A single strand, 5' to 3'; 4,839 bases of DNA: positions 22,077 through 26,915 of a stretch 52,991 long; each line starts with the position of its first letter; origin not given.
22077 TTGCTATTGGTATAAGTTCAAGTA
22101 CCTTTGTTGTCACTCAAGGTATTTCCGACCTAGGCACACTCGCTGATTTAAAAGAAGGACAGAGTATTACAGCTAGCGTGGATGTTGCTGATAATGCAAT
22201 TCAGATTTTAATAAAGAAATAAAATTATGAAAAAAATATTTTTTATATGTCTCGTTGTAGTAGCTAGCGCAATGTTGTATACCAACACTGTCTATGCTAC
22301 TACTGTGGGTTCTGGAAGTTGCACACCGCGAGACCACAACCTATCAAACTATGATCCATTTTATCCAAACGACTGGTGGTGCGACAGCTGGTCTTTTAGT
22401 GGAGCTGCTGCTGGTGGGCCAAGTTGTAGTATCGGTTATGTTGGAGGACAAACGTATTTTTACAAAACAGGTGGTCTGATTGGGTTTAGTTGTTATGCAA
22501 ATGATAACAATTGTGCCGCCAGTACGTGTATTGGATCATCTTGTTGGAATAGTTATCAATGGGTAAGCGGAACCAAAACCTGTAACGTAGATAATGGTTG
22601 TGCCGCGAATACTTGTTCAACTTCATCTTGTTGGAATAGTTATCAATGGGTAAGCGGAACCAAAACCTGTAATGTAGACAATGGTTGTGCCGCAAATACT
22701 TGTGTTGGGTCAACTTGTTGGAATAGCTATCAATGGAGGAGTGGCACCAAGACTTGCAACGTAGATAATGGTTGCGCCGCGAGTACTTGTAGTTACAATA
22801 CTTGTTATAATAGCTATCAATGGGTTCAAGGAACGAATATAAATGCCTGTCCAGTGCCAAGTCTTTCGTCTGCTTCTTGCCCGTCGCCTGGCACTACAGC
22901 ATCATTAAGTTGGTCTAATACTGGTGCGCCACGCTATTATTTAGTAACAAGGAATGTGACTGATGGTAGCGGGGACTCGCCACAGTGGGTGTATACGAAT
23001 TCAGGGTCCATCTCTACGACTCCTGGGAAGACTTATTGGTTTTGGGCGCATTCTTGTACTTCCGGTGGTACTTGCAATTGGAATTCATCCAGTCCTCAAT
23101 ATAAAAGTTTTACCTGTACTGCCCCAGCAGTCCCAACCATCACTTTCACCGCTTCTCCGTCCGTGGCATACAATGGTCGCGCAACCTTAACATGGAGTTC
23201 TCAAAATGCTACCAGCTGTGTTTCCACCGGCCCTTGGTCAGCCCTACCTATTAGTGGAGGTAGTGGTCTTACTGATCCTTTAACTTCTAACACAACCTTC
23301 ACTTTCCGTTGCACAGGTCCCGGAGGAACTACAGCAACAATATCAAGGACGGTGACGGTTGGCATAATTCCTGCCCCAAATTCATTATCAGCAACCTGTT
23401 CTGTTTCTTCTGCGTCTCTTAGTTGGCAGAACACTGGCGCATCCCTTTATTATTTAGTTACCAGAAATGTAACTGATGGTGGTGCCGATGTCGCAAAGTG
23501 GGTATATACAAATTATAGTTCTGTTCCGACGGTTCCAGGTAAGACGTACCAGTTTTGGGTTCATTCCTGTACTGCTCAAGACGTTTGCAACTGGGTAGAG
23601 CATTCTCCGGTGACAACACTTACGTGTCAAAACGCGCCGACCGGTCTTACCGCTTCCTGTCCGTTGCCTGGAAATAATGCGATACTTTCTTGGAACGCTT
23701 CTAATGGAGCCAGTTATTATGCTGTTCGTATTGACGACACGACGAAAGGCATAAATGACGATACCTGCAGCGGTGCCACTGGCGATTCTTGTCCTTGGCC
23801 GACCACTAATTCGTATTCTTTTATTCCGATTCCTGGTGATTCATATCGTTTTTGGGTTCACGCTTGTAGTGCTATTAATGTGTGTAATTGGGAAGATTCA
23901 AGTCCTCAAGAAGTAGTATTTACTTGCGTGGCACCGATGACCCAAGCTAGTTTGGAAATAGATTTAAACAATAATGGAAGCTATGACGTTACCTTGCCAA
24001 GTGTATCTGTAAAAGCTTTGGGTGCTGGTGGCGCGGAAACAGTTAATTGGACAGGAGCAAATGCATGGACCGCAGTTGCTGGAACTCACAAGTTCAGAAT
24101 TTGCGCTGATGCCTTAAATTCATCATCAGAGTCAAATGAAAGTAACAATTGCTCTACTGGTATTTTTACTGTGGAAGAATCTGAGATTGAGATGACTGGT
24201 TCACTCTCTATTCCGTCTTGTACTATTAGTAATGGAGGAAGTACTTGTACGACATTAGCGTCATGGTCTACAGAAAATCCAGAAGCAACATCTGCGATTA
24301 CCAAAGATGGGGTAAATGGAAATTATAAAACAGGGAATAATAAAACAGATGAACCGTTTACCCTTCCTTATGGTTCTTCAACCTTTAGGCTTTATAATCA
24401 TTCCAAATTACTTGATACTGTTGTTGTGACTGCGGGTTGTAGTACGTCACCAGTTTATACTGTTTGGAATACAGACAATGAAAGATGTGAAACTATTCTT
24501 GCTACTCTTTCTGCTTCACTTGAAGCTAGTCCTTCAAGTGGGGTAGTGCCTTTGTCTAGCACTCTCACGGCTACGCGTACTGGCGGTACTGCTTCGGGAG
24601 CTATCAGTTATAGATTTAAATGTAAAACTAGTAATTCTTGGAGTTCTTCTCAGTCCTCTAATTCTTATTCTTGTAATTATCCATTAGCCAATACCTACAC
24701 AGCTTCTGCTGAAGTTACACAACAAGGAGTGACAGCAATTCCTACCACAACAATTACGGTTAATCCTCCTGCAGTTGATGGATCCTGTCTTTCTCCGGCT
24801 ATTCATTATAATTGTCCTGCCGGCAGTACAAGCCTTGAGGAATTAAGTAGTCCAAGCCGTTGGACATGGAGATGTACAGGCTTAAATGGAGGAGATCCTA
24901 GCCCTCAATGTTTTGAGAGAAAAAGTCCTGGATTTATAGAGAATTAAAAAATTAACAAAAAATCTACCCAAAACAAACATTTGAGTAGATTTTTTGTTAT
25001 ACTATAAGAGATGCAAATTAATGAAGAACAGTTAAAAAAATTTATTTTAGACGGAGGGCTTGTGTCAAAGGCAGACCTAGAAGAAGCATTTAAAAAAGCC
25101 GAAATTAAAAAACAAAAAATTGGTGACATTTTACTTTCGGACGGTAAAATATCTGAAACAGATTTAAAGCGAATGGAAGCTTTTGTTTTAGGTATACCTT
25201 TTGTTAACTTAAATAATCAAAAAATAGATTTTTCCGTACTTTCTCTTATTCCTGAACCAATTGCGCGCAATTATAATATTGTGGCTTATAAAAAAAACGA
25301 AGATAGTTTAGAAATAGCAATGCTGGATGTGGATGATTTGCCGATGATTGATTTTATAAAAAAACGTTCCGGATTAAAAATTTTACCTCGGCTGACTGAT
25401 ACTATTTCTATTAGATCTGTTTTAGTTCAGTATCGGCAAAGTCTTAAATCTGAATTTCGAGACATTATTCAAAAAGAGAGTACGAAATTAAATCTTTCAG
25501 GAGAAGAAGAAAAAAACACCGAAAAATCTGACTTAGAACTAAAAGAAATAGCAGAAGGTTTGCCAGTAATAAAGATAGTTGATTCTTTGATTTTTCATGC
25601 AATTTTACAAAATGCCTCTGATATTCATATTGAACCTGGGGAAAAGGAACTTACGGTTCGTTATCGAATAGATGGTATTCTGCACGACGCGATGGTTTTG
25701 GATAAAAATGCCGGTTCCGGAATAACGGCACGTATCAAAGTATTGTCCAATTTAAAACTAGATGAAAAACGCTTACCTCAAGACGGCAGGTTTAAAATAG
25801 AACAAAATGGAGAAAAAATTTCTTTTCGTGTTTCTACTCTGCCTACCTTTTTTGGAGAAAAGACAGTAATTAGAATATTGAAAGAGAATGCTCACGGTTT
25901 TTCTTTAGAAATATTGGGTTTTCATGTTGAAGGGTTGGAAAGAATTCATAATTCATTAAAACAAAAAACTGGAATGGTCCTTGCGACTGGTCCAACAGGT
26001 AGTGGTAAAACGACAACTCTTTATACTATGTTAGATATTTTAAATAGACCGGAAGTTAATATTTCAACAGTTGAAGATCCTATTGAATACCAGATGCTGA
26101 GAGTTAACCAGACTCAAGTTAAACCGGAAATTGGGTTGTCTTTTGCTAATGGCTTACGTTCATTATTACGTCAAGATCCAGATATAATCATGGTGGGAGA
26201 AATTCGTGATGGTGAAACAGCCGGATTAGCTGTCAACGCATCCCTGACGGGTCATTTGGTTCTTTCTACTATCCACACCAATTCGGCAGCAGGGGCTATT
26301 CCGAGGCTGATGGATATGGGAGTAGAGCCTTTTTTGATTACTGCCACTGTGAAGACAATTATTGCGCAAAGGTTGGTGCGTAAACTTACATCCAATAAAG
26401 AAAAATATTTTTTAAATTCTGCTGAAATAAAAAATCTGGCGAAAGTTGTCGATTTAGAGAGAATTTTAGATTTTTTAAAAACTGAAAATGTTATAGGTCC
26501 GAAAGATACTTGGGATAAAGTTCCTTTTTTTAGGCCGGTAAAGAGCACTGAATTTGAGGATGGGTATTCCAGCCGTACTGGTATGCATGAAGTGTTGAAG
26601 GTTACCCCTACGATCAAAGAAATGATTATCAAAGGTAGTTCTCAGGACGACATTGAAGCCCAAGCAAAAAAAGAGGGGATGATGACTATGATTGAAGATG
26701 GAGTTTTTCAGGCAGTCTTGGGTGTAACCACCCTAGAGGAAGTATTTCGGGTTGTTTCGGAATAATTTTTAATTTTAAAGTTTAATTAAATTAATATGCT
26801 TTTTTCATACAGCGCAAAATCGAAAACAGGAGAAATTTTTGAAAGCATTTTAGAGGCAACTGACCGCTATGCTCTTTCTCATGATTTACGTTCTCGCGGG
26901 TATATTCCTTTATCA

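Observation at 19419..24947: Duplicated module of small membrane protein plus giant Cys-rich secreted protein, directly upstream of the pilus genes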

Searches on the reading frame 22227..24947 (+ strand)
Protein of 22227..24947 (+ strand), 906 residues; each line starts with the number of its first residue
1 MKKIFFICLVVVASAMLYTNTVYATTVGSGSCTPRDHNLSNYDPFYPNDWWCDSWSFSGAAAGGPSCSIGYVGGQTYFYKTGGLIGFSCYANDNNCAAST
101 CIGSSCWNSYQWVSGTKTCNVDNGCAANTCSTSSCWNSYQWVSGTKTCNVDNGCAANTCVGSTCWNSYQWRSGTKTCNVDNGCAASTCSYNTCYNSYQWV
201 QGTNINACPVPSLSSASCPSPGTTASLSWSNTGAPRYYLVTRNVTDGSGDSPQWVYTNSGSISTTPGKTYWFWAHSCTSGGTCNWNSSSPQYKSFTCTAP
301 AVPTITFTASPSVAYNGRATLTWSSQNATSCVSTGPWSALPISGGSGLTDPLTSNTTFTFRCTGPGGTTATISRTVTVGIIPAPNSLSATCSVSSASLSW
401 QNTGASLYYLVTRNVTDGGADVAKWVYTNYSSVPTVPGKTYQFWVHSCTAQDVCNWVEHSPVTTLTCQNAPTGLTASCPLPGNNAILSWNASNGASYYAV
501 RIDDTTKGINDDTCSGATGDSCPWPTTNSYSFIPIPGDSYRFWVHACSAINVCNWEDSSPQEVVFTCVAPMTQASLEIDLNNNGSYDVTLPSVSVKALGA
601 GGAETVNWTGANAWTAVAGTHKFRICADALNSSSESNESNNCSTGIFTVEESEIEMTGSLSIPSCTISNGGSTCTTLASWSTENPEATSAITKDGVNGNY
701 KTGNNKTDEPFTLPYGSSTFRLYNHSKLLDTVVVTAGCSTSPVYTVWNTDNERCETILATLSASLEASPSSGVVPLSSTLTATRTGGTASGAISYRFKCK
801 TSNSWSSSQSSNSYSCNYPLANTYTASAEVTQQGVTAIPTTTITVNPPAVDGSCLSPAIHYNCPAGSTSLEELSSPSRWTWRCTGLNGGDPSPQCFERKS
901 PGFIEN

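Call 3: search_protein_families(library=pfam, proteins=[window:22227-24947:+], max_evalue=0.1)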
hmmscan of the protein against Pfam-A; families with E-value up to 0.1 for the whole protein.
window:22227-24947:+ (906 aa): 2 families
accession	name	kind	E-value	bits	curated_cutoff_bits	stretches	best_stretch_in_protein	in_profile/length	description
PF07705.17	CARDB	-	0.0002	22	22.7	1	572-644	38-100/101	CARDB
PF20009.4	GEVED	-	0.0086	17.3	24.4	1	578-645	6-67/78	GEVED domain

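Call 7: search_protein_families(library=ncbifam, proteins=[window:22227-24947:+], max_evalue=0.1)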
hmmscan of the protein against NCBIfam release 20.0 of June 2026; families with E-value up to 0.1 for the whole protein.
window:22227-24947:+ (906 aa): 0 families

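Call 8: search_solved_structures(query=window:22227-24947:+, max_evalue=1)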
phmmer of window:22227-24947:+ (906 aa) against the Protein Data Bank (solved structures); distinct sequences matched with E-value up to 1: 0.

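Call 23: find_homologous_proteins(query=window:22227-24947:+)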
Query window:22227-24947:+ (906 aa): 82 proteins with E <= 0.001 among 8000 candidates.
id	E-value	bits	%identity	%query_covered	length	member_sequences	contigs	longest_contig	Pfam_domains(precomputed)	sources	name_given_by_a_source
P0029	0.0e+0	2067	100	100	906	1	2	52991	-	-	-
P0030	5.4e-96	341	41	22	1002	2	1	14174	PF00090.26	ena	-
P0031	1.4e-89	320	49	10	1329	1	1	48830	PF19407.6,PF12904.14,PF13204.14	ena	-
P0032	9.1e-88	314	45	11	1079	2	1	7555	PF19407.6,PF00041.28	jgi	jgi:hypothetical protein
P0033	1.1e-87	313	41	14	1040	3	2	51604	-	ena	-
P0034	1.5e-85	306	34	28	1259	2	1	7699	-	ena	-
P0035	3.9e-84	302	43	10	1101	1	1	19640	PF14054.12,PF00041.28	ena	-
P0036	1.7e-79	286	35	30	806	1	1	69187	PF07705.18,PF16158.12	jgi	-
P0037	3.8e-72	262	49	20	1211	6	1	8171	-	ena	-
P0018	6.3e-60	221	65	9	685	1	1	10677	-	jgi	-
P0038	2.2e-58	216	51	14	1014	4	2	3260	-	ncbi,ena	-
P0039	1.2e-56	211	45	12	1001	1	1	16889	-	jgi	jgi:hypothetical protein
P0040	4.1e-54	202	62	12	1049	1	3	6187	-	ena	-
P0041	5.2e-53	199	52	14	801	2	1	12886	PF00090.26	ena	-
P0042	1.1e-46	178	68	11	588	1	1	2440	-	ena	-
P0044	2.2e-44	170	54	14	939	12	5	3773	-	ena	-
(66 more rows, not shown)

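Call 69: find_encoding_contigs(protein=P0036, flank=8000, max_places=1)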
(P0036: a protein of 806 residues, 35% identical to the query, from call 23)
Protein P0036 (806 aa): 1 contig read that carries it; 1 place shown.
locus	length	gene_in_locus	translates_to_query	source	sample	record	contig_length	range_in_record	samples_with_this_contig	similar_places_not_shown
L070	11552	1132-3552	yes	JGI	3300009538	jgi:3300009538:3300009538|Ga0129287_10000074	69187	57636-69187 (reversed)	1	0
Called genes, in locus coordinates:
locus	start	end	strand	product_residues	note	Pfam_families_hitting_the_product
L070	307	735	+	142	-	PF18998:Flg_new_2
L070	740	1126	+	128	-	-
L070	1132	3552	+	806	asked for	PF16158:N_BRCA1_IG (weak), PF07705:CARDB (weak)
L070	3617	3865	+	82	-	PF01197:Ribosomal_L31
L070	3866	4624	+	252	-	PF03462:PCRF, PF00472:RF-1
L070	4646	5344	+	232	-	PF00318:Ribosomal_S2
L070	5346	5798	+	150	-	PF25025:EF-Ts_N (weak), PF00889:EF_TS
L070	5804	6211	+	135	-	-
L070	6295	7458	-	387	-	PF01409:tRNA-synt_2d, PF03147:FDX-ACB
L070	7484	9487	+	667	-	PF02518:HATPase_c, PF00204:DNA_gyraseB, PF01751:Toprim, PF00986:DNA_gyraseB_C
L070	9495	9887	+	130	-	PF02452:PemK_toxin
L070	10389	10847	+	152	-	-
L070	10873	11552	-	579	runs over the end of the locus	PF00587:tRNA-synt_2b, PF03129:HGTP_anticodon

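Call 70: find_encoding_contigs(protein=P0030, flank=8000, max_places=1)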
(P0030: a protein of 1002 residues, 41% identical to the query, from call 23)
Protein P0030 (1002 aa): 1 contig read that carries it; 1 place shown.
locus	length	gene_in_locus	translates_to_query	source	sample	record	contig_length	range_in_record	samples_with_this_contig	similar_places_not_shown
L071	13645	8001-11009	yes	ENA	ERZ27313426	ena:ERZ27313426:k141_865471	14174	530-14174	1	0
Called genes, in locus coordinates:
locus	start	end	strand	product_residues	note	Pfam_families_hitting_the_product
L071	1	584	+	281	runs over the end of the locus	PF04556:DpnII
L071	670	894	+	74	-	-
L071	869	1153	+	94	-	-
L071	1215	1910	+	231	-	PF01555:N6_N4_Mtase, PF08241:Methyltransf_11 (faint), PF13649:Methyltransf_25 (weak), PF01555:N6_N4_Mtase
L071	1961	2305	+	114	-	-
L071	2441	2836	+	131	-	-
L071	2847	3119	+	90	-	-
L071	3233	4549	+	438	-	PF02689:Herpes_Helicase (faint), PF05970:PIF1, PF13245:AAA_19, PF13401:AAA_22, PF13604:AAA_30, PF01443:Viral_helicase1 (faint), PF21530:Pif1_2B_dom (weak)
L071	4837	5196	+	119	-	PF00886:Ribosomal_S16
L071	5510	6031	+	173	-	PF00466:Ribosomal_L10, PF27436:RL10_C (weak)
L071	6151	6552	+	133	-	PF16320:Ribosomal_L12_N, PF00542:Ribosomal_L12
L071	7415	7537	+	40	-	-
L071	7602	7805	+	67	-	-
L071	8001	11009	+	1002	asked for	PF00090:TSP_1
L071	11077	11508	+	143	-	-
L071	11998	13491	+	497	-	PF01609:DDE_Tnp_1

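Call 75: find_encoding_contigs(protein=P0029, flank=3000, max_places=4)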
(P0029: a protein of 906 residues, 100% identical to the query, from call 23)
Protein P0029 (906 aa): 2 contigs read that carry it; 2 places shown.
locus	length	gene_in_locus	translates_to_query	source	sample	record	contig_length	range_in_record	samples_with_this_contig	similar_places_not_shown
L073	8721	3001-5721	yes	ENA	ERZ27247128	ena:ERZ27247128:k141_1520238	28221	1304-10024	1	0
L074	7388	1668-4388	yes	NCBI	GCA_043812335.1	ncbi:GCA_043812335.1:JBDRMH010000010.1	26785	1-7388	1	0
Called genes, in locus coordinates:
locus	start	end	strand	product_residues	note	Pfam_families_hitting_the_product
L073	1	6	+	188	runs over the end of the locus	-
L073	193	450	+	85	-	-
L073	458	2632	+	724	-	PF18998:Flg_new_2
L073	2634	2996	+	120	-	-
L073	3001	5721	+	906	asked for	-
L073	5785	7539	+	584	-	PF05157:MshEN, PF00437:T2SSE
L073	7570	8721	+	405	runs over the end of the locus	PF28597:T2SSF_N (weak), PF00482:T2SSF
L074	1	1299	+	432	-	PF18998:Flg_new_2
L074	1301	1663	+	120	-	-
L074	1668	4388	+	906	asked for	-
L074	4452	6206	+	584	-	PF05157:MshEN, PF00437:T2SSE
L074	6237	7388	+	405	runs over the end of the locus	PF28597:T2SSF_N (weak), PF00482:T2SSF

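Call 84: search_protein_families(library=pfam, proteins=[L070:740-1126:+, L071:11077-11508:+], max_evalue=0.05)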
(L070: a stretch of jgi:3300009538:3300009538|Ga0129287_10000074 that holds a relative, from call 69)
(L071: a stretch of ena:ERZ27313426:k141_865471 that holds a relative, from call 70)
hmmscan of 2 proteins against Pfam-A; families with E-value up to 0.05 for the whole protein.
L070:740-1126:+ (128 aa): 0 families

L071:11077-11508:+ (143 aa): 0 families

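Call 91: search_protein_families(library=ncbifam, proteins=[P0036, P0044, L070:740-1126:+], max_evalue=0.05)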
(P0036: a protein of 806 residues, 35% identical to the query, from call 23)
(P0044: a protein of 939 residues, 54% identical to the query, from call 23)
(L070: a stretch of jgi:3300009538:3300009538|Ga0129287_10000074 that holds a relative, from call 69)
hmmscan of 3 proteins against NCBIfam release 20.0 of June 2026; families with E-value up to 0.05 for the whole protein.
P0036 (806 aa): 1 family
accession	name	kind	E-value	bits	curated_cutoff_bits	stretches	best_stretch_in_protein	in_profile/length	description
NF050085.1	LIC10280_fam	exception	0.0024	18.1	100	0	96-150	2-53/85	LIC10280 family protein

P0044 (939 aa): 1 family
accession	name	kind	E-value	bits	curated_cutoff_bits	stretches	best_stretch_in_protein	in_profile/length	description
TIGR04370.1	glyco_rpt_poly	subfamily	0.012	14.6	40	1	409-468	191-257/396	oligosaccharide repeat unit polymerase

L070:740-1126:+ (128 aa): 1 family
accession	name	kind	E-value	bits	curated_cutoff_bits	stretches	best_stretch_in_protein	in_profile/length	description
TIGR03931.1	T7SS_Rv3446c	hypoth_equivalog_domain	0.033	14.5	47.6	1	9-72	5-60/194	type VII secretion-associated protein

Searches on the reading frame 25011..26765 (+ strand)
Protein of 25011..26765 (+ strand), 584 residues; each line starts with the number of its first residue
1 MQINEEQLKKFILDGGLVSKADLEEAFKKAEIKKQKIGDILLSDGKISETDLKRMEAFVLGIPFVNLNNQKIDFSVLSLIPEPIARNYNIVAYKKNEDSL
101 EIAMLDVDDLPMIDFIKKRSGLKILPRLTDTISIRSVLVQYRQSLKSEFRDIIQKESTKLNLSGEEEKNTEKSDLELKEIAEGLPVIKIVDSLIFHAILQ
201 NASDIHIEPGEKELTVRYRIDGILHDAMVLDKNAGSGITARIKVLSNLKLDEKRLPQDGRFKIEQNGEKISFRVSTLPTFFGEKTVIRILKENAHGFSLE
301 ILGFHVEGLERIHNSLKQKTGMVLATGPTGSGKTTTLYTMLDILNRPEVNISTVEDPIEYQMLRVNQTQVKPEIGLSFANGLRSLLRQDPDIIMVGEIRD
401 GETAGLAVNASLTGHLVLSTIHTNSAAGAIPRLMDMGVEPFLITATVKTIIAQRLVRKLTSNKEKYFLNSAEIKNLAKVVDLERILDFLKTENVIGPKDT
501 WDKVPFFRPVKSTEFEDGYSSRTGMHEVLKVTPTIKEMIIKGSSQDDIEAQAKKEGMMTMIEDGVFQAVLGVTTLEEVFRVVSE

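Call 3: search_protein_families(library=pfam, proteins=[window:25011-26765:+], max_evalue=0.1)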
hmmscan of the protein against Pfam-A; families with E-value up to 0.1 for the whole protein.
window:25011-26765:+ (584 aa): 16 families
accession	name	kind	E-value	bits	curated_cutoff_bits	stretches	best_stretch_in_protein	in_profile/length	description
PF00437.27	T2SSE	-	4.9e-120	401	24.9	1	184-580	6-370/370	Type II/IV secretion system protein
PF05157.20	MshEN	-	2.2e-11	44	23.1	1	60-146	1-88/90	MshEN domain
PF25199.1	nSTAND_NTPase5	-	0.0012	19.1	34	1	310-355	33-77/145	Novel STAND NTPase 5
PF20720.3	nSTAND3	-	0.0045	17.2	27.2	1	309-343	7-40/155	Novel STAND NTPase 3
PF13401.12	AAA_22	-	0.0047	17.7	27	1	319-349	4-36/130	AAA domain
PF12775.13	AAA_7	-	0.005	16.8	25.8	1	314-353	27-66/181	P-loop containing dynein motor region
PF13245.12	AAA_19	-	0.019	15.6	25.1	0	319-347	10-38/134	AAA domain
PF13662.12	Toprim_4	-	0.024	15.3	25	1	308-354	38-84/85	Toprim domain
PF13555.12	AAA_29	-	0.024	14.8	27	1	319-343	21-45/61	P-loop containing region of AAA domain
PF04851.21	ResIII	-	0.034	14.5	22.5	1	307-346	10-49/164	Type III restriction enzyme, res subunit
PF13191.12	AAA_16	-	0.04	14.9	32.6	0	314-348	17-52/167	AAA ATPase domain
PF01172.24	SBDS_N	-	0.046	14.1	24.6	0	15-53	50-86/88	Shwachman-Bodian-Diamond syndrome (SBDS) N-terminal domain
PF10002.14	DUF2243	-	0.047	14.3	25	0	183-247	6-73/140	Predicted membrane protein (DUF2243)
PF13173.12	AAA_14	-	0.05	14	27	0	322-363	4-46/129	AAA domain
PF13604.12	AAA_30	-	0.056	13.6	27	0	313-344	11-42/191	AAA domain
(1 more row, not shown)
